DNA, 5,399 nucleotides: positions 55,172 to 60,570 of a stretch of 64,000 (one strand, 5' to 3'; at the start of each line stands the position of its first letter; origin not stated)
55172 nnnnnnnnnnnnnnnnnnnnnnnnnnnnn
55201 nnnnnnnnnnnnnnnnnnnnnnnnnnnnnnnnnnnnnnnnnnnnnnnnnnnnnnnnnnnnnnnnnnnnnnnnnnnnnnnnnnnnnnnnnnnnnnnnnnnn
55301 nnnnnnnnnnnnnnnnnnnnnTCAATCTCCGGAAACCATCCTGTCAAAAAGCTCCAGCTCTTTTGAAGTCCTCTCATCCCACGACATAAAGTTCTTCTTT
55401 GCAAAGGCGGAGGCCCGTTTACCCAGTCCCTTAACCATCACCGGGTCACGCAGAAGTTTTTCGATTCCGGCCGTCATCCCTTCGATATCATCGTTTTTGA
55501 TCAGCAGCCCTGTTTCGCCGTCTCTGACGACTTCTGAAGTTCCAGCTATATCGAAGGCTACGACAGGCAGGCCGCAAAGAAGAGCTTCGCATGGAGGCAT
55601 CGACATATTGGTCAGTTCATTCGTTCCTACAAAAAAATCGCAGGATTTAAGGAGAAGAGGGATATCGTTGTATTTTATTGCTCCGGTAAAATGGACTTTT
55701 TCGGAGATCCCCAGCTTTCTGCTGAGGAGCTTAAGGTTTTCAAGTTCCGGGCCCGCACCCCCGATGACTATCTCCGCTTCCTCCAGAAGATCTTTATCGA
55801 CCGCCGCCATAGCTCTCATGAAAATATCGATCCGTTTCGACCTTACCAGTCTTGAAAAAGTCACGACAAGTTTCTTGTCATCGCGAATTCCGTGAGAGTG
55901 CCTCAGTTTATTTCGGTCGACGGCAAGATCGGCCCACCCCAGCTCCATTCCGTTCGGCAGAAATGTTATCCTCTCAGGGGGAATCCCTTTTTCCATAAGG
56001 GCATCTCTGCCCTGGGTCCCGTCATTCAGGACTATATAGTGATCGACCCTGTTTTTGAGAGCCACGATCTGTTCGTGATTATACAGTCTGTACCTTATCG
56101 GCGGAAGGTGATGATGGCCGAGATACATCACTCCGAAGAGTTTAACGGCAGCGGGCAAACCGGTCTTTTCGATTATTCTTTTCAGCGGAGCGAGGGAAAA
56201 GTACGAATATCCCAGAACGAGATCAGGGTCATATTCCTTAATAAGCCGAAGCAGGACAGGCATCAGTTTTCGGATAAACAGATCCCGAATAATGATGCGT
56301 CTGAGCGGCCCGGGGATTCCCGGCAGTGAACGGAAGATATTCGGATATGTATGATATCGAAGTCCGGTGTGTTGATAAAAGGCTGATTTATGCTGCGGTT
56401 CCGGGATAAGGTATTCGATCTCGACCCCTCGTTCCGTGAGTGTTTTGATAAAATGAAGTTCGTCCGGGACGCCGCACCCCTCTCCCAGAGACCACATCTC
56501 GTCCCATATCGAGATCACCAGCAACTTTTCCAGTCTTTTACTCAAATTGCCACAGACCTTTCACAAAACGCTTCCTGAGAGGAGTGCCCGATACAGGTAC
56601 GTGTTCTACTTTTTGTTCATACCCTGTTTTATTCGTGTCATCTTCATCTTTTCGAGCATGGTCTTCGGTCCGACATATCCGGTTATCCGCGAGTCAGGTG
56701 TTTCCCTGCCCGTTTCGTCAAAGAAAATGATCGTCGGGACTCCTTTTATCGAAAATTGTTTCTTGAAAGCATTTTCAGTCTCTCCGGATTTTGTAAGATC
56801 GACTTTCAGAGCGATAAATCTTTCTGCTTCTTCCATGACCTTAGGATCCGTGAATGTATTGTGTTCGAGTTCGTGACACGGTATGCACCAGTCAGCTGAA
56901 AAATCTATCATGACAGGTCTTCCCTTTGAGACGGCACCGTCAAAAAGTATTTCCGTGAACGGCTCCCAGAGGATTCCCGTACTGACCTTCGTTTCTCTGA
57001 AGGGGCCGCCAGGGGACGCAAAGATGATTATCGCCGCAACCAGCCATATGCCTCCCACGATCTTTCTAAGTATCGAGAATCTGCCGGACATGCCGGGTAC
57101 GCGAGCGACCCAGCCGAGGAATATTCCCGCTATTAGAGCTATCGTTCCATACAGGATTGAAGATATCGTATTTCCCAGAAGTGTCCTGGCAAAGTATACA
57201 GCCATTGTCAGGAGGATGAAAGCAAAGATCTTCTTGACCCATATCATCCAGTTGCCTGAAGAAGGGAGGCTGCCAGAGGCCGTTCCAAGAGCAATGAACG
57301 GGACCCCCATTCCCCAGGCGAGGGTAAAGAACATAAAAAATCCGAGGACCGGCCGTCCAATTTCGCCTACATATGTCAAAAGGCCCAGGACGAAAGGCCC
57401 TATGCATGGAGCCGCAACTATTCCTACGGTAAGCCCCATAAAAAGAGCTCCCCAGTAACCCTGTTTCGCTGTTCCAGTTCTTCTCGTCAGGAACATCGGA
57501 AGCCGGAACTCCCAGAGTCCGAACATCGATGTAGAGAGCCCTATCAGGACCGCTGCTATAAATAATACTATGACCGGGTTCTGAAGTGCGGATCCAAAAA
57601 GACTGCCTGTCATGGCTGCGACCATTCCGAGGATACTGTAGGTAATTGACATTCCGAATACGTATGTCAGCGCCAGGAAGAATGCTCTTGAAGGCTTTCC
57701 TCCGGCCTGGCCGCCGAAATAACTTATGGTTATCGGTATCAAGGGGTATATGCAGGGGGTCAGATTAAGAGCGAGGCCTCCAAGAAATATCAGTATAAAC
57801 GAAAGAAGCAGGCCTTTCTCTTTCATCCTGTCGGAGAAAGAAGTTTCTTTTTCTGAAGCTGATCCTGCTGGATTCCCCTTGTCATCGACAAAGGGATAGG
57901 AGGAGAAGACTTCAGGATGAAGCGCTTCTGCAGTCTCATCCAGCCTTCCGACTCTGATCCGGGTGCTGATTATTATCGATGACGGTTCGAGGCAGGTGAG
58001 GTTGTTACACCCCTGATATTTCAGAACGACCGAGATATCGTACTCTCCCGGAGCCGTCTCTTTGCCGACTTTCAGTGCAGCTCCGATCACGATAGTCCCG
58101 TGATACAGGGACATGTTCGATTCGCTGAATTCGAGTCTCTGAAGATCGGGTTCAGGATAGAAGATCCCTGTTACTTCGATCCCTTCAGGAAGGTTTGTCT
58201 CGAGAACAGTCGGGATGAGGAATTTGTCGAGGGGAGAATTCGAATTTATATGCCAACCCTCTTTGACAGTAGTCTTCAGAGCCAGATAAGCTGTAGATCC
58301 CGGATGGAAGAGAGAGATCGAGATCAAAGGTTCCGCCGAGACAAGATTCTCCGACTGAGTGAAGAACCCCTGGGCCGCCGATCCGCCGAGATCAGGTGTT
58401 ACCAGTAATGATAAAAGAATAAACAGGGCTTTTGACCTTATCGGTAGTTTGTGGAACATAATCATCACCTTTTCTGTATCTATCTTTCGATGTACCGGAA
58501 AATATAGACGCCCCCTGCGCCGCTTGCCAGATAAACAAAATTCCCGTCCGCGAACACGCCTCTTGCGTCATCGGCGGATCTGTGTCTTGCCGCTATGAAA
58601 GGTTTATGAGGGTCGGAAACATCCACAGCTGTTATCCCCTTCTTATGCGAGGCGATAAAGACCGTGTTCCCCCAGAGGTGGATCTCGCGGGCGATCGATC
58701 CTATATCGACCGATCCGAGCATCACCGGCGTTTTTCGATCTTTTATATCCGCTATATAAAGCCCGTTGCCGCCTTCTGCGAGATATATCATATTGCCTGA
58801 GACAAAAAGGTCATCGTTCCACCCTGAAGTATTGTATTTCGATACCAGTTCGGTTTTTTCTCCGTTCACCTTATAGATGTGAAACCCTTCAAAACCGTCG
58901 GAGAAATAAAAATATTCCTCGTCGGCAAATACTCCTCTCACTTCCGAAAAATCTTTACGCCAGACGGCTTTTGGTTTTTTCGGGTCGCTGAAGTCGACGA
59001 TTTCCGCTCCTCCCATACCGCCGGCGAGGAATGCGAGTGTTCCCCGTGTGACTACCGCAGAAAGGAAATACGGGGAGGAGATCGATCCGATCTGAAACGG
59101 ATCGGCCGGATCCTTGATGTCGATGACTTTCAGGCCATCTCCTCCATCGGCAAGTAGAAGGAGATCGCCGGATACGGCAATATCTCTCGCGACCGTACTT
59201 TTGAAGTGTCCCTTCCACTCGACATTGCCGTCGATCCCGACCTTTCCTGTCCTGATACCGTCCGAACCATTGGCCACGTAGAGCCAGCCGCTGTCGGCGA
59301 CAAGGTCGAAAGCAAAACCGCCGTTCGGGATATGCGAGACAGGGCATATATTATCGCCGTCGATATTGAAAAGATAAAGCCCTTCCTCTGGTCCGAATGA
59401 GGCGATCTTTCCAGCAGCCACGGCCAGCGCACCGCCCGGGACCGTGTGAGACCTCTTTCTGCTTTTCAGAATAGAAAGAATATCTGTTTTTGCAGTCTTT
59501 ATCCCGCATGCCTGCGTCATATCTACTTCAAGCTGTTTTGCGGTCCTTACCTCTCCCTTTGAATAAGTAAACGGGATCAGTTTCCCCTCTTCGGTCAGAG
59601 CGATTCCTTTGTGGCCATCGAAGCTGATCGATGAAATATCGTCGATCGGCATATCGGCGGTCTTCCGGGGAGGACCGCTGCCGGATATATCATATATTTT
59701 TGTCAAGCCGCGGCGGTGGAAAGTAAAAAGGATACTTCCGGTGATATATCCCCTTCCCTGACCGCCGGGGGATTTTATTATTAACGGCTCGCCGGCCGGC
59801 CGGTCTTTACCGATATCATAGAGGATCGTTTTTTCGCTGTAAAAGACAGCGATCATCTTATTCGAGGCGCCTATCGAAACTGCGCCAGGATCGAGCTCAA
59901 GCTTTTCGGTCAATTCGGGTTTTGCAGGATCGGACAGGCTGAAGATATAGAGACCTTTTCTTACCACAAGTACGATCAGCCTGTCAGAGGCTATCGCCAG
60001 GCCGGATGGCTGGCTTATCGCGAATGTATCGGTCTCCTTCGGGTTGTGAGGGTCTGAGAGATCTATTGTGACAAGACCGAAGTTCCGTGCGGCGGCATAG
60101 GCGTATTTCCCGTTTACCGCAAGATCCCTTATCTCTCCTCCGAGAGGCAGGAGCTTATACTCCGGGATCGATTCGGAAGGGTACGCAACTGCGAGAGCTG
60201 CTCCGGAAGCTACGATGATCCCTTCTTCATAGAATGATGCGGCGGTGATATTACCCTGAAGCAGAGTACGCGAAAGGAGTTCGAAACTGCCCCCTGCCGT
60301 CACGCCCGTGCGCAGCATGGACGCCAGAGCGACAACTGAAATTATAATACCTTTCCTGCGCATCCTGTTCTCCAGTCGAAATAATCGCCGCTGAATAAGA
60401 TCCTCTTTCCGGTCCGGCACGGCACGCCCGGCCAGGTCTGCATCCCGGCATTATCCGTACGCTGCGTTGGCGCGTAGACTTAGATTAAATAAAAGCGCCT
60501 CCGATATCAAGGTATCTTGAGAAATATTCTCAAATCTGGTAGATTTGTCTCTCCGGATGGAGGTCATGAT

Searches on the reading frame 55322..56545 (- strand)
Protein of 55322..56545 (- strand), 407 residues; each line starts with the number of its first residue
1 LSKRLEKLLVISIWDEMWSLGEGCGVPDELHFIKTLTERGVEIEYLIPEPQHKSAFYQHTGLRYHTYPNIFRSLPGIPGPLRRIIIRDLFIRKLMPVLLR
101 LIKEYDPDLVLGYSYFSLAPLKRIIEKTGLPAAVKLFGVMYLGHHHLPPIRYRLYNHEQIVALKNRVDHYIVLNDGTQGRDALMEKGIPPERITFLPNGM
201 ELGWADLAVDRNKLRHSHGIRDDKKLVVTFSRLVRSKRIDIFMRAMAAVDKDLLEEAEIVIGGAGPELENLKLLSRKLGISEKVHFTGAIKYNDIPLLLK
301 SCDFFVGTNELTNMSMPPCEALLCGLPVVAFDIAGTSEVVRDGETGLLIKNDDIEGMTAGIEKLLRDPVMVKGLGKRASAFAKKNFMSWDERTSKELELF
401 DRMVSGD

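Call 9: search_protein_families(library=pfam, proteins=[window:55322-56545:-])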
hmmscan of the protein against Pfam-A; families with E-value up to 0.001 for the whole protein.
window:55322-56545:- (407 aa): 5 families
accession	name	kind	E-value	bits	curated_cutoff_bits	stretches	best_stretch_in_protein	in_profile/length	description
PF00534.26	Glycos_transf_1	-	2.4e-37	128.6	26.4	1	210-378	1-169/172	Glycosyl transferases group 1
PF13692.12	Glyco_trans_1_4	-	2.7e-29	102.7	27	1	225-367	2-142/142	Glycosyl transferases group 1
PF13439.12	Glyco_transf_4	-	1e-09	39.1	28.5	1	31-202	10-168/170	Glycosyltransferase Family 4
PF13579.12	Glyco_trans_4_4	-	2.3e-09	38.2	29.7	1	32-199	10-158/158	Glycosyl transferase 4-like domain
PF13524.12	Glyco_trans_1_2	-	7.6e-06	26.4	25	1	255-385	13-132/144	Glycosyl transferase-like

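Call 10: find_related_loci(query=window:55322-56545:-, collection=genome_contigs, flank=6000)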
Query window:55322-56545:- (407 aa) in genome_contigs; peptide patterns used: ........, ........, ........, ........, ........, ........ (x = any residue, [..] = any of these).
97 stretches matched a pattern; 18 encode a relative of the query (tblastn E <= 1e-3); 18 distinct loci.
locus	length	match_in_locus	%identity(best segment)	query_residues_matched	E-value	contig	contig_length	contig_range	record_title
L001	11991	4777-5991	58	1-405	1e-160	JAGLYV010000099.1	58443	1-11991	MAG: Candidatus Krumholzibacteriia bacterium isolate RS_13_38 ZL320.bin.38.fa_99, whole genome shotgun sequence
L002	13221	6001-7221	57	1-407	4e-160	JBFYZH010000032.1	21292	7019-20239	MAG: Candidatus Krumholzibacteriota bacterium isolate PPR_0430 PPR_0430.fa_k121_190404, whole genome shotgun sequence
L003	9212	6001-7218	57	1-406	2e-159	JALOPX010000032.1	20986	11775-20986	MAG: Candidatus Krumholzibacteriia bacterium isolate Prado140 scaffold_3489, whole genome shotgun sequence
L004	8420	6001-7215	55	1-405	7e-145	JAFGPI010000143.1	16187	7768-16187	MAG: Candidatus Krumholzibacteriota bacterium isolate Zod_Metabat.682 k87_7999917, whole genome shotgun sequence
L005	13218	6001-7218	51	1-406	5e-135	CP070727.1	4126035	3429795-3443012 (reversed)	MAG: bacterium isolate bin44 chromosome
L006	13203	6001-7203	49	5-405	5e-131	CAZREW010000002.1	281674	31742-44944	MAG TPA_asm: uncultured bacterium isolate binchicken_co150_728 genome assembly, contig: NODE_13_length_281674_cov_14.103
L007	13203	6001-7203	48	5-405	9e-128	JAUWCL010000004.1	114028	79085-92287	MAG: Candidatus Krumholzibacteriota bacterium isolate CSMAG_2137 CSMAG_2137_k141_1748361_length_114028_cov_31.8981, whol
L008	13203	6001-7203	48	5-405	2e-127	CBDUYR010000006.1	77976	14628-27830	MAG TPA_asm: uncultured bacterium isolate SRR21487739_maxbin2_12 genome assembly, contig: ERZ25074848.6, whole genome sh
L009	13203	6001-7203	47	5-405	5e-125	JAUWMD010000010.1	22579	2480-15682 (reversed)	MAG: Candidatus Krumholzibacteriota bacterium isolate CSMAG_2389 CSMAG_2389_k141_1853162_length_22579_cov_7.0000, whole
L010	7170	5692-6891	49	5-404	8e-124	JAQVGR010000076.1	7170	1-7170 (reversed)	MAG: Candidatus Krumholzibacteriia bacterium isolate STE_187 NODE_29138_length_7170_cov_1.953997_Sandtown_E, whole genom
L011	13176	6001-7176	49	14-405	7e-123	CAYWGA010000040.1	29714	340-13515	MAG TPA_asm: uncultured bacterium isolate SRP155585_co1_221 genome assembly, contig: NODE_522_length_29714_cov_8.563977,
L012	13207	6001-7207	39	5-405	9e-100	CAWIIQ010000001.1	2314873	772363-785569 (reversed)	MAG: Candidatus Krumholzibacteria bacterium isolate MFD03804.bin.1.34 genome assembly, contig: contig_15583, whole genom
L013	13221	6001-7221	65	1-407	0e+0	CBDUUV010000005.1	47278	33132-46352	MAG TPA_asm: uncultured bacterium isolate SRR22302361_binner13_Refined_86 genome assembly, contig: ERZ25748748.127, whol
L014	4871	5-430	56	263-404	3e-50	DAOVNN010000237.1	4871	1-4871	MAG TPA_asm: Candidatus Krumholzibacteriota bacterium isolate CSMAG_1498 CSMAG_1498_k141_1825888_length_4871_cov_18.0000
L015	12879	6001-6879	26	100-406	3e-13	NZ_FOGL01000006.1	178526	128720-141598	Gracilibacillus ureilyticus strain CGMCC 1.7727, whole genome shotgun sequence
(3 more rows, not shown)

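Call 20: search_protein_families(library=pfam, proteins=[L004:7285-8031:-, L005:8181-8858:-, L005:7233-8147:-, L005:9263-9826:-, L008:7410-8501:-, L013:7636-8259:+, L011:7486-8238:+, L009:7528-8988:+])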
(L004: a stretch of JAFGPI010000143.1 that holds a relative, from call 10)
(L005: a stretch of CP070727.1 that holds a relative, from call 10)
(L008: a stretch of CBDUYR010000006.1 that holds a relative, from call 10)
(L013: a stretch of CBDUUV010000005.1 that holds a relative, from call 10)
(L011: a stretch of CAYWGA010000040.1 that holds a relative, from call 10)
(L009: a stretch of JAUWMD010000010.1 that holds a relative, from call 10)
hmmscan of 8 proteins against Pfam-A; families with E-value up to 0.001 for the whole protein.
L004:7285-8031:- (248 aa): 2 families
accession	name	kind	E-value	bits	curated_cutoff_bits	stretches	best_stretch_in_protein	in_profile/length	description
PF00132.30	Hexapep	-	4.7e-16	58.2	27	2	144-177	1-34/36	Bacterial transferase hexapeptide (six repeats)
PF14602.12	Hexapep_2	-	0.00017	21.7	27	1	146-177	3-32/34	Hexapeptide repeat of succinyl-transferase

L005:8181-8858:- (225 aa): 2 families
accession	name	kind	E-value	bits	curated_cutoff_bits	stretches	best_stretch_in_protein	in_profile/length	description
PF00132.30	Hexapep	-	3.6e-14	52.2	27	1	123-156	1-34/36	Bacterial transferase hexapeptide (six repeats)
PF14602.12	Hexapep_2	-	0.0005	20.2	27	0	125-156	3-32/34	Hexapeptide repeat of succinyl-transferase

L005:7233-8147:- (304 aa): 1 family
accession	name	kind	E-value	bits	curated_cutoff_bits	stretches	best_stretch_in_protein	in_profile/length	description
PF00291.31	PALP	-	2.8e-77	260.4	35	1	6-292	2-295/295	Pyridoxal-phosphate dependent enzyme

L005:9263-9826:- (187 aa): 1 family
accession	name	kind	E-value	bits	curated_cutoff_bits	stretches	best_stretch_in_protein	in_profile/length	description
PF02632.19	BioY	-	4.9e-36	124.2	25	1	47-185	1-136/140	BioY family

L008:7410-8501:- (363 aa): 0 families

L013:7636-8259:+ (207 aa): 1 family
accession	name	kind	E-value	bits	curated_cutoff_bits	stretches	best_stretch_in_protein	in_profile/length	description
PF04991.19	LicD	-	7.4e-16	59.4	22.6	2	37-71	2-36/227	LicD family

L011:7486-8238:+ (250 aa): 1 family
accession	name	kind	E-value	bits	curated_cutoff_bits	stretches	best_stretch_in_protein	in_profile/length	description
PF13505.12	OMP_b-brl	-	4.1e-05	24.3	28.7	1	84-250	32-175/175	Outer membrane protein beta-barrel domain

L009:7528-8988:+ (486 aa): 2 families
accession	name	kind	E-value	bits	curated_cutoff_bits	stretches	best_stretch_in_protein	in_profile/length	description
PF13568.12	OMP_b-brl_2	-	2.3e-24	86.8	27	1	288-454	9-174/175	Outer membrane protein beta-barrel domain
PF13505.12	OMP_b-brl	-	4.4e-15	56.7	28.7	1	271-486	2-175/175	Outer membrane protein beta-barrel domain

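Call 22: search_protein_families(library=ncbifam, proteins=[window:55322-56545:-, L005:8181-8858:-, L005:7233-8147:-, L008:7410-8501:-], max_evalue=0.00001)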
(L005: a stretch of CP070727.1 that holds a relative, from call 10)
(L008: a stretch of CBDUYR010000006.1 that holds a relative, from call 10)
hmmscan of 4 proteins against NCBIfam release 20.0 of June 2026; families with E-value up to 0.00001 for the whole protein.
window:55322-56545:- (407 aa): 28 families (the best 25 are shown)
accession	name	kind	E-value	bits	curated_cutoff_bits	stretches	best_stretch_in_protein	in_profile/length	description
TIGR03088.1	stp2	hypoth_equivalog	1.3e-26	93.5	409.05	1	186-403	155-373/374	TIGR03088 family PEP-CTERM/XrtA system glycosyltransferase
TIGR04063.1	stp3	hypoth_equivalog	1.6e-25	89.8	442.05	1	149-400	141-392/397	TIGR04063 family PEP-CTERM/XrtA system glycosyltransferase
TIGR03999.1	thiol_BshA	equivalog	2e-23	82.9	273.7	1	211-388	186-359/375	N-acetyl-alpha-D-glucosaminyl L-malate synthase BshA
TIGR03449.1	mycothiol_MshA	equivalog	6.6e-21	74.7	462.5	1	157-402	158-402/406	D-inositol-3-phosphate glycosyltransferase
NF041876.1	EPS_EpsE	equivalog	1.8e-18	67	400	1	210-388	196-382/389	exopolysaccharide biosynthesis GT4 family glycosyltransferase EpsE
TIGR02149.1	glgA_Coryne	subfamily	1.2e-17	64.2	302.4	1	180-403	157-390/391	glycogen synthase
NF050063.1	ProtGlycPglJ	equivalog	2.5e-14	53.3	500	1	210-384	180-349/363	N-acetylgalactosamine-N,N'-diacetylbacillosaminyl-diphospho-undecaprenol 4-alpha-N-acetylgalactosaminyltransferase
NF047684.1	TeichurnBiosyTuaC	equivalog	6.2e-14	51.7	550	1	194-385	188-372/391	teichuronic acid biosynthesis protein TuaC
TIGR04157.1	glyco_rSAM_CFB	subfamily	6.7e-14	51.7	400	1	163-357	166-356/406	TIGR04157 family glycosyltransferase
NF038295.1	EPS_HpsP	equivalog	3.4e-13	49.4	550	1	196-403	181-387/388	hormogonium polysaccharide biosynthesis glycosyltransferase HpsP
NF047880.1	glyco_SdgA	exception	1.5e-12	46.9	800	1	223-377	314-466/488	serine-aspartate repeat adhesin O-glycosyltransferase SdgA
NF007640.0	PRK10307.1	subfamily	4.8e-12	45.5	276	1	181-386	184-391/411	WcaI family glycosyltransferase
NF038229.1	Glyco4_Geo_Pelo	equivalog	3.5e-11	42.7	400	1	190-392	132-326/338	GPMC system family 4 glycosyltransferase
NF046085.1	XrtY_assoc_Gly1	equivalog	4.2e-11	42.3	400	1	184-402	175-383/387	XrtY-associated glycosyltransferase XYAG1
NF053787.1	GlcN_PG_synth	equivalog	8e-11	41.4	480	1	180-402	155-358/361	N-acetylglucosaminyl phosphatidylglycerol synthase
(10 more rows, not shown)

L005:8181-8858:- (225 aa): 37 families (the best 25 are shown)
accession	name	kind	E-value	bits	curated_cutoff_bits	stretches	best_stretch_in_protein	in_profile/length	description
TIGR01172.1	cysE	equivalog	1.2e-73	246.4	210.65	1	12-172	2-162/162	serine O-acetyltransferase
NF041874.1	EPS_EpsC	equivalog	4.2e-70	234.8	150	1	12-177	2-167/168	serine O-acetyltransferase EpsC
NF008349.0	PRK11132.1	equivalog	4.3e-49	167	397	1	12-189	82-257/273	serine O-acetyltransferase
NF007564.0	PRK10191.1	equivalog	1.4e-19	70.2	196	1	46-173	35-158/162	colanic acid biosynthesis acetyltransferase WcaB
TIGR04016.1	WcaB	equivalog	5.9e-19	68.1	194.65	1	47-173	20-142/146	colanic acid biosynthesis acetyltransferase WcaB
TIGR03532.1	DapD_Ac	equivalog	1.3e-15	57.7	231.75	1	74-176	113-213/231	2,3,4,5-tetrahydropyridine-2,6-dicarboxylate N-acetyltransferase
TIGR03570.1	NeuD_NnaD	subfamily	1.5e-15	57.3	160.8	1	74-172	114-202/202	NeuD/PglB/VioB family sugar acetyltransferase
TIGR03308.1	phn_thr-fam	hypoth_equivalog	5.4e-12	46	201.65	1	121-180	106-165/204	phosphonate metabolim protein, transferase hexapeptide repeat family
NF002060.0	PRK00892.1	subfamily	2.4e-11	43.3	207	1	125-172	265-313/345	UDP-3-O-(3-hydroxymyristoyl)glucosamine N-acyltransferase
NF007240.0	PRK09677.1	equivalog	3e-11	43.2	243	1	125-177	132-184/192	putative lipopolysaccharide biosynthesis O-acetyl transferase WbbJ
NF007076.0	PRK09527.1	equivalog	1.3e-10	41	347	1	80-177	78-185/203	galactoside O-acetyltransferase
NF007797.0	PRK10502.1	subfamily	8.1e-10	38.6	192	1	99-178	94-180/183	WcaF family extracellular polysaccharide biosynthesis acetyltransferase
NF010933.0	PRK14353.1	equivalog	2.3e-09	36.4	505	1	94-172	358-429/453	bifunctional UDP-N-acetylglucosamine diphosphorylase/glucosamine-1-phosphate N-acetyltransferase GlmU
NF058585.1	HptprglPActTf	PfamEq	2.5e-09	37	300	1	125-179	108-162/172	heptaprenylglyceryl phosphate O-acetyltransferase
NF000311.1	Vat_ABCDEFH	equivalog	2.6e-09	36.9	300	1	124-179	111-166/201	Vat family streptogramin A O-acetyltransferase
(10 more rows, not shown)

L005:7233-8147:- (304 aa): 36 families (the best 25 are shown)
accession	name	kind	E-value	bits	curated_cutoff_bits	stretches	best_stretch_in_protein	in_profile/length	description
TIGR01139.1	cysK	equivalog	2.1e-129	431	350.95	1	6-303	2-298/298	cysteine synthase A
TIGR01136.1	cysKM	subfamily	4.4e-127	423.5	344.15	1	6-303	2-299/299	cysteine synthase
TIGR01137.1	cysta_beta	equivalog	1.2e-99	334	510.25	1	3-300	3-308/457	cystathionine beta-synthase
NF007989.0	PRK10717.1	equivalog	9.4e-95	317.5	387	1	2-300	5-315/334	cysteine synthase A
NF008735.0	PRK11761.1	equivalog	5.8e-92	308.1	413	1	3-303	4-294/296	cysteine synthase CysM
TIGR01138.1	cysM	equivalog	3.7e-88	295.8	394.2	1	5-302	2-289/290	cysteine synthase B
TIGR03945.1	PLP_SbnA_fam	equivalog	6.7e-71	238.8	349.95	1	6-300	2-297/304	2,3-diaminopropionate biosynthesis protein SbnA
NF053679.1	CysteaSynCapA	equivalog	1.9e-68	230.7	600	1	3-299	8-316/329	cysteate synthase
NF052478.1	CystDsulMYC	equivalog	9.9e-24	84.3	600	1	23-300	34-323/354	L-cysteine desulfhydrase Cds1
NF005292.0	PRK06815.1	equivalog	4.3e-23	81.9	371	1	6-289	16-303/320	threonine/serine dehydratase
NF006094.0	PRK08246.1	subfamily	1e-18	67.8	331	1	6-209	18-207/310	serine/threonine dehydratase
TIGR01127.1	ilvA_1Cterm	equivalog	1.9e-18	66.6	378.75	1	20-289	9-281/380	threonine ammonia-lyase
NF006389.0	PRK08638.1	equivalog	1.1e-16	60.8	453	1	5-201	21-209/333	bifunctional threonine ammonia-lyase/L-serine ammonia-lyase TdcB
NF006390.0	PRK08639.1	equivalog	2.6e-16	59.6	421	1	5-205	19-215/418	threonine ammonia-lyase IlvA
NF006674.0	PRK09224.1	subfamily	1e-15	57.5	577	1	11-209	25-216/508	threonine ammonia-lyase IlvA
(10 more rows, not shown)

L008:7410-8501:- (363 aa): 0 families

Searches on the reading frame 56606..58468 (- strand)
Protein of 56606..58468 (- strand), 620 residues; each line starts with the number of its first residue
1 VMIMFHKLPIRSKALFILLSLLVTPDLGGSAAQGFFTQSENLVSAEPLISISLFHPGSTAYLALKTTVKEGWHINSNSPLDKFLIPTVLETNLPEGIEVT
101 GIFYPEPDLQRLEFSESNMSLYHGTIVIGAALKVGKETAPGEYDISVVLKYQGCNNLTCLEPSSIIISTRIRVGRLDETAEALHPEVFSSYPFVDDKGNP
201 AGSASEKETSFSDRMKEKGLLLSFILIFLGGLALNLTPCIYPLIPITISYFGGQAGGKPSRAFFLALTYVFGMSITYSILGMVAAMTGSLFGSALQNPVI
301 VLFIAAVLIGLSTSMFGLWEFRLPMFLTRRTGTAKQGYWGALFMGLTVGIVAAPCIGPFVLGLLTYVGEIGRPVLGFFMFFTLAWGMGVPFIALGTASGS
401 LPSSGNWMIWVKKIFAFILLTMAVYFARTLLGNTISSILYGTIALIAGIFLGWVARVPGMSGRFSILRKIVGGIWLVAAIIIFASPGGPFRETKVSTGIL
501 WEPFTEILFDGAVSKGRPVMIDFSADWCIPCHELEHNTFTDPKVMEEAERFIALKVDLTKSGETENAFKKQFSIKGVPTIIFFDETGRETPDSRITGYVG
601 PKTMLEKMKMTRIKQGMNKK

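Call 9: search_protein_families(library=pfam, proteins=[window:56606-58468:-])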
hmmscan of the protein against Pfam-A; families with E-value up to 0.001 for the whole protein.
window:56606-58468:- (620 aa): 7 families
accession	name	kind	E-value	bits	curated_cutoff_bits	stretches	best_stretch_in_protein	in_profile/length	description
PF02683.22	DsbD_TM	-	5.1e-50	170.2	27.1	1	224-429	4-217/219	Cytochrome C biogenesis protein transmembrane domain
PF13098.12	Thioredoxin_2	-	1.3e-15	58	27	1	514-606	3-102/104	Thioredoxin-like domain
PF13899.12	Thioredoxin_7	-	1.6e-12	47.8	27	1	511-584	12-82/83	Thioredoxin-like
PF00085.26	Thioredoxin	-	2e-09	37.8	23.5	1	508-587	9-83/103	Thioredoxin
PF11412.14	DsbD_N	-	1.2e-07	32.1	25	1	41-166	3-114/119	Thiol:disulfide interchange protein DsbD, N-terminal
PF03190.21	Thioredox_DsbH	-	3e-07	31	27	1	490-570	11-92/163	Protein of unknown function, DUF255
PF13386.12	DsbD_2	-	1.1e-05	25.8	24.9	1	227-422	2-196/199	Cytochrome C biogenesis protein transmembrane region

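Call 22: search_protein_families(library=ncbifam, proteins=[window:56606-58468:-], max_evalue=0.00001)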
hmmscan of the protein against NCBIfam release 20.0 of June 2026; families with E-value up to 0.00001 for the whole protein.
window:56606-58468:- (620 aa): 6 families
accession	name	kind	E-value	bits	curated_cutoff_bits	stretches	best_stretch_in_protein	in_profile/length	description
NF045694.1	seleno_TsoB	exception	3.7e-142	474.3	805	1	205-610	166-570/572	rhodanese/DsbD fusion-like selenoprotein TsoB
NF001419.0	PRK00293.1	subfamily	3.7e-93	313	330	1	139-610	107-571/574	protein-disulfide reductase DsbD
TIGR01068.1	thioredoxin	equivalog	8.2e-09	35.6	96.8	1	509-587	6-79/101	thioredoxin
NF043050.1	DisulfRedDsbH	equivalog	3.7e-08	33.6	190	1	494-609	38-160/166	disulfide reductase DsbH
NF008229.0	PRK10996.1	equivalog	1.4e-07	31.3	125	1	509-585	45-115/141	thioredoxin TrxC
TIGR01126.1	pdi_dom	equivalog_domain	3.2e-06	27.4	107.2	1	509-588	6-83/105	protein disulfide-isomerase domain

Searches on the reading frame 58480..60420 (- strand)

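Call 9: search_protein_families(library=pfam, proteins=[window:58480-60420:-])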
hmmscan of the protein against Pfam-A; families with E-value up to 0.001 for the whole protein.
window:58480-60420:- (646 aa): 3 families
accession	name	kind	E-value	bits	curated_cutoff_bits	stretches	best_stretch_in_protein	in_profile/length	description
PF08309.17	LVIVD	-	1.3e-30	104.9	20.2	3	94-130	1-37/42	LVIVD repeat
PF13360.13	PQQ_2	-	1e-07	32.3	27.6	0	576-641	161-222/233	Outer membrane protein assembly factor BamB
PF21544.3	PorZ_N_b_propeller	-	7e-05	23.6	27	0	493-561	80-145/154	TSS9, PorZ, N-terminal beta-propeller domain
